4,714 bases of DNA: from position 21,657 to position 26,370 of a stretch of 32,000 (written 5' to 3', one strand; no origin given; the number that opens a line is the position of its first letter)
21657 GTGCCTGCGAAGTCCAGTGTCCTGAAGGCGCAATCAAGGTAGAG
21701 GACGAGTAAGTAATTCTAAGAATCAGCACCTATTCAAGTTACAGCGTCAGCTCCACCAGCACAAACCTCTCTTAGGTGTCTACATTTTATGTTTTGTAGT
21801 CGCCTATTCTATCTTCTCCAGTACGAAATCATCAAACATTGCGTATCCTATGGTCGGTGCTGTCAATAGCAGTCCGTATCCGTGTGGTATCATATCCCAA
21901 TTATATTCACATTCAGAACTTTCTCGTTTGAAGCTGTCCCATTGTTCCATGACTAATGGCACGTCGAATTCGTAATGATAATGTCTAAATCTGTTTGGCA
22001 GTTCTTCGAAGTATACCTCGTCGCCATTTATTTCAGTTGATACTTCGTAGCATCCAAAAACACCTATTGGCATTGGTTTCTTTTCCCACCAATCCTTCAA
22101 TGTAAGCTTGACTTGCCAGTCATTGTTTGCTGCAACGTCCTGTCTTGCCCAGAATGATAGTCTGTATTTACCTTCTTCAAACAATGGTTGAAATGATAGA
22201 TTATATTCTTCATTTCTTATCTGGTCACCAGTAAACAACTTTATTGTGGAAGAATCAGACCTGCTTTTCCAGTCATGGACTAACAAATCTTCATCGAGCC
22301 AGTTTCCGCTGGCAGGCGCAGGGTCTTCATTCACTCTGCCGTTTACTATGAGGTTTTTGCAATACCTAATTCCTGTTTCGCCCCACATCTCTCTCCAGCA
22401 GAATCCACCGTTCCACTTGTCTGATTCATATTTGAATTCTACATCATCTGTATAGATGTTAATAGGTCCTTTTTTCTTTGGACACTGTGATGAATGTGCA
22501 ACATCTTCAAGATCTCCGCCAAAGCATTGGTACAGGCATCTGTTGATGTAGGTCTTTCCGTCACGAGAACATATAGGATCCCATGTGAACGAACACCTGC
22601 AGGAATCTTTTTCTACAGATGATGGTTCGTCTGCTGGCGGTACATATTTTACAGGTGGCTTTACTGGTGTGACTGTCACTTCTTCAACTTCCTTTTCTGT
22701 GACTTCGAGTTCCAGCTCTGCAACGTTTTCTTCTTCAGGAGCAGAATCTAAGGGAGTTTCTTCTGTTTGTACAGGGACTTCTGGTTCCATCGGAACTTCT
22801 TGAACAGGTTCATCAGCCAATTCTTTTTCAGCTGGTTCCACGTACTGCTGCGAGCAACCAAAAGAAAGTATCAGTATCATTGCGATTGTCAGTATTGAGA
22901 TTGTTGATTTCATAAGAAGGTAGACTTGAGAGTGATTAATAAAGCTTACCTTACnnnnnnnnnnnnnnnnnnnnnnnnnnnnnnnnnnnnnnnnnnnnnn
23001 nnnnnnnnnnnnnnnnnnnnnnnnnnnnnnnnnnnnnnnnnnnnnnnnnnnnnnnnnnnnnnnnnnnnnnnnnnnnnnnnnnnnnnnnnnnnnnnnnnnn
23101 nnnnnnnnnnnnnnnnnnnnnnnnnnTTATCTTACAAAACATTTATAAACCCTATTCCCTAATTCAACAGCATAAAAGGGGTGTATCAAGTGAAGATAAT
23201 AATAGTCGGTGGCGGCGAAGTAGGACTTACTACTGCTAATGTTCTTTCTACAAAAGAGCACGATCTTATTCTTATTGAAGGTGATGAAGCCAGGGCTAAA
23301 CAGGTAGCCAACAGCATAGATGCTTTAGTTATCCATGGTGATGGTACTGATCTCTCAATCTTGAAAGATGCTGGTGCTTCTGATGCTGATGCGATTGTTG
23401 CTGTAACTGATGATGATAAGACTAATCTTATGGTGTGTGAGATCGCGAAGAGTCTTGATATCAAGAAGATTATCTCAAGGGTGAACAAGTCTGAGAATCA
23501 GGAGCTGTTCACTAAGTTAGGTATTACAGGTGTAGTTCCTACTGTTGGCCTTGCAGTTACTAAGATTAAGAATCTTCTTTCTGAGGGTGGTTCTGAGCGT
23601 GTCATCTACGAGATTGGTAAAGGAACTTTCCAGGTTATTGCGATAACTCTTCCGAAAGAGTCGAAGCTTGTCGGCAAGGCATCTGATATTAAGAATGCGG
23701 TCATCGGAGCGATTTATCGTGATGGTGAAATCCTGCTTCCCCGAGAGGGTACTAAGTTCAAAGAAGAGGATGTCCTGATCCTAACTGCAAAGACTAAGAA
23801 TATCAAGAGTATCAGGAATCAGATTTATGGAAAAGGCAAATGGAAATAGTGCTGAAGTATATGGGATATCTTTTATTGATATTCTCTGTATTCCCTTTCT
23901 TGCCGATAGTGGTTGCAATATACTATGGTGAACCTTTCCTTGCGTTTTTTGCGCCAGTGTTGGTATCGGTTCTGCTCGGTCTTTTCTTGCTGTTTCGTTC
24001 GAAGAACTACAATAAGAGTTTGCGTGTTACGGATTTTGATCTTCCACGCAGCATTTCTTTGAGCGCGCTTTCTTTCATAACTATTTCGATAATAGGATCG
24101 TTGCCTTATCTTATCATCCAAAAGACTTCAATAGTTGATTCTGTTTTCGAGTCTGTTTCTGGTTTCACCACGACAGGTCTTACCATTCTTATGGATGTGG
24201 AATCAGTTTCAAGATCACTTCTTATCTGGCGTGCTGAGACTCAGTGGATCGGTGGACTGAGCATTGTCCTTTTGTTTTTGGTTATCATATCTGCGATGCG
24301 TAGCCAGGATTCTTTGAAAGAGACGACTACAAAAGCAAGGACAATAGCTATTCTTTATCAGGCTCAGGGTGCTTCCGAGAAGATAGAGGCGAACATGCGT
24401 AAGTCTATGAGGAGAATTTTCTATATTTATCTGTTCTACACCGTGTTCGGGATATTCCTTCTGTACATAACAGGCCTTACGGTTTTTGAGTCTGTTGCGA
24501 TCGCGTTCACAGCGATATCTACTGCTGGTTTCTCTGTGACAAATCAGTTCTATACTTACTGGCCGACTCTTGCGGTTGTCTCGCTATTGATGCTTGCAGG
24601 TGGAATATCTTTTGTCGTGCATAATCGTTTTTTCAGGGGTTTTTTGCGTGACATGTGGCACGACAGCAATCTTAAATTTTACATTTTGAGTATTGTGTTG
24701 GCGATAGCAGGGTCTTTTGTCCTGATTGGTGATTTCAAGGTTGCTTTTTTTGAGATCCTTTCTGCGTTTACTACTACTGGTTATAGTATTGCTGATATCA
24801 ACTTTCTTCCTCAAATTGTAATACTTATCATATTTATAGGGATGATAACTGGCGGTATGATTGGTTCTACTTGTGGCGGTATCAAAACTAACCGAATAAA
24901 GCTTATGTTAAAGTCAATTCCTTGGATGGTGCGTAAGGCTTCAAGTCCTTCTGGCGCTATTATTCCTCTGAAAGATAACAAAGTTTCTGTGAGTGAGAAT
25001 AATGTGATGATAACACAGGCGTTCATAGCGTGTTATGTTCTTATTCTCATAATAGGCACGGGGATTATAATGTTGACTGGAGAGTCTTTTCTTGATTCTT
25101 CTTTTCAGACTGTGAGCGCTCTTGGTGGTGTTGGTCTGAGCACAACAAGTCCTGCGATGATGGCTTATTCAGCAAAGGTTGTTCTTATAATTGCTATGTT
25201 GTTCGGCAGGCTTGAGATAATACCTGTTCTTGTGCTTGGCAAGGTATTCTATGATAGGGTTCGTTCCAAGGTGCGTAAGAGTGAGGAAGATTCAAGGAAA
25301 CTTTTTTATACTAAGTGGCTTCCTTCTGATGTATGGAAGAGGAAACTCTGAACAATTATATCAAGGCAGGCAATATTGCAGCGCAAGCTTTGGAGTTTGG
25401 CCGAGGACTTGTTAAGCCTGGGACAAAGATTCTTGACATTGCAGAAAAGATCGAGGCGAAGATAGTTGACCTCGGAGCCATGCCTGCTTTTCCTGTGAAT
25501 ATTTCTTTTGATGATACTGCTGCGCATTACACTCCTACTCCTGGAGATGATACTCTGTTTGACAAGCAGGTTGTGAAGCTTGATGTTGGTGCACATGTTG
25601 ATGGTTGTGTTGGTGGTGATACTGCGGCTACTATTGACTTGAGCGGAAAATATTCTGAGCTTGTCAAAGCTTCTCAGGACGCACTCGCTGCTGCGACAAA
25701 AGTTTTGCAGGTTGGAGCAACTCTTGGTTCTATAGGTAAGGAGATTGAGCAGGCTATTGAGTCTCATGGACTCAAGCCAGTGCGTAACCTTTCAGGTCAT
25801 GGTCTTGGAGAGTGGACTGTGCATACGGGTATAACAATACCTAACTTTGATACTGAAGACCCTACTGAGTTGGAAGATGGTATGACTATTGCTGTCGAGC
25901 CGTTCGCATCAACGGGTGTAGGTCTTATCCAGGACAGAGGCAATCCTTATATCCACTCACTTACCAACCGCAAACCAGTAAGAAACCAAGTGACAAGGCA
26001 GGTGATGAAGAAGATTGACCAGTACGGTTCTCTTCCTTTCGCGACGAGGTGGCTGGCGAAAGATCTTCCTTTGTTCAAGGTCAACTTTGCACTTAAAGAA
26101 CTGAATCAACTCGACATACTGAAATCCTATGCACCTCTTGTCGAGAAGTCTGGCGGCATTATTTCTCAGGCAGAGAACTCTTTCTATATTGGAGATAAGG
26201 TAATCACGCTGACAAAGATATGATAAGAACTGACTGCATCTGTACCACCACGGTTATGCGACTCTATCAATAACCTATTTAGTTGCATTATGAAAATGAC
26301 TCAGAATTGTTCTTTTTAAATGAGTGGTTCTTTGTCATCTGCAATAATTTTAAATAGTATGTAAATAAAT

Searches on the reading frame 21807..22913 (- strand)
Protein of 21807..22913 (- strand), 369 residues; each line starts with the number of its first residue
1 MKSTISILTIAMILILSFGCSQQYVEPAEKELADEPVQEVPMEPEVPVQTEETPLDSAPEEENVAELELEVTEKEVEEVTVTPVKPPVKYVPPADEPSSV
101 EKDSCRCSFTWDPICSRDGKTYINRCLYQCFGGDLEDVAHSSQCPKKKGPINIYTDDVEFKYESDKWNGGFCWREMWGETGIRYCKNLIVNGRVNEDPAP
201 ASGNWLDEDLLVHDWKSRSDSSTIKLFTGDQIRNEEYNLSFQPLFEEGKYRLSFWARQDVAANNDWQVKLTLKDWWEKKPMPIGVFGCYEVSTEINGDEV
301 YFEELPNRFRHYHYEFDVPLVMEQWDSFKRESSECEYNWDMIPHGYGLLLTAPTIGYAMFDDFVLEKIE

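Call 31: search_protein_families(library=pfam, proteins=[window:21807-22913:-], max_evalue=0.00001)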
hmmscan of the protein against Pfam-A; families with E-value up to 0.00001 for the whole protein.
window:21807-22913:- (369 aa): 1 family
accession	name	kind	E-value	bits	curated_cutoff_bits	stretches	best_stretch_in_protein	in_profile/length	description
PF07648.20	Kazal_2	-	9.8e-07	29.2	22.8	1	103-144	2-48/48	Kazal-type serine protease inhibitor domain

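Call 98: search_protein_families(library=ncbifam, proteins=[window:21807-22913:-], max_evalue=0.01)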
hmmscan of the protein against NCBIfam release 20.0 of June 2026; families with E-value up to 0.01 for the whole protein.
window:21807-22913:- (369 aa): 0 families

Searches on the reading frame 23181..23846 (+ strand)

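Call 31: search_protein_families(library=pfam, proteins=[window:23181-23846:+], max_evalue=0.00001)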
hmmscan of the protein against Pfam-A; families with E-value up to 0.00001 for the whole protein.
window:23181-23846:+ (222 aa): 3 families
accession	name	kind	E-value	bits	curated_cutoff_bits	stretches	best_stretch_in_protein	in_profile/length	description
PF02254.24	TrkA_N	-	4.6e-29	101.5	23.8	1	6-119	1-114/116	TrkA-N domain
PF02080.26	TrkA_C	-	1.8e-08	34.6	27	1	153-214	2-69/71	TrkA-C domain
PF13241.12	NAD_binding_7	-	1.6e-06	29.1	22.1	1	5-94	9-87/104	Putative NAD(P)-binding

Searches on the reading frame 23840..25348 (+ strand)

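Call 31: search_protein_families(library=pfam, proteins=[window:23840-25348:+], max_evalue=0.00001)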
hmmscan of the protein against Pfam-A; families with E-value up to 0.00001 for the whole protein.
window:23840-25348:+ (503 aa): 1 family
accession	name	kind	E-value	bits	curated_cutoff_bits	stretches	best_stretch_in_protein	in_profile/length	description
PF02386.22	TrkH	-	3.7e-39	135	27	2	300-467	317-490/502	Cation transport protein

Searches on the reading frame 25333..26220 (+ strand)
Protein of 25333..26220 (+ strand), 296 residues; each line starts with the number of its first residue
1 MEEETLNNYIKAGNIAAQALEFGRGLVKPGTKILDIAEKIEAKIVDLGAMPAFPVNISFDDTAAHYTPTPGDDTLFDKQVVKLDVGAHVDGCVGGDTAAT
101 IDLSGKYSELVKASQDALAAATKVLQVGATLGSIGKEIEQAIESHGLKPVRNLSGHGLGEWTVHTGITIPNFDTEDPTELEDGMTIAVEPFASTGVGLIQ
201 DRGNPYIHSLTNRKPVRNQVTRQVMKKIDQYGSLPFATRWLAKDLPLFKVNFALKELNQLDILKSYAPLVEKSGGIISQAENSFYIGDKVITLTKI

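Call 31: search_protein_families(library=pfam, proteins=[window:25333-26220:+], max_evalue=0.00001)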
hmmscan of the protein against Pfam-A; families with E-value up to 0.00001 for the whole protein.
window:25333-26220:+ (296 aa): 1 family
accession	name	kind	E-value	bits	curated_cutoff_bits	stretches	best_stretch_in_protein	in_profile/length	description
PF00557.29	Peptidase_M24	-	4.8e-30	105.3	23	1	10-195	4-188/208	Metallopeptidase family M24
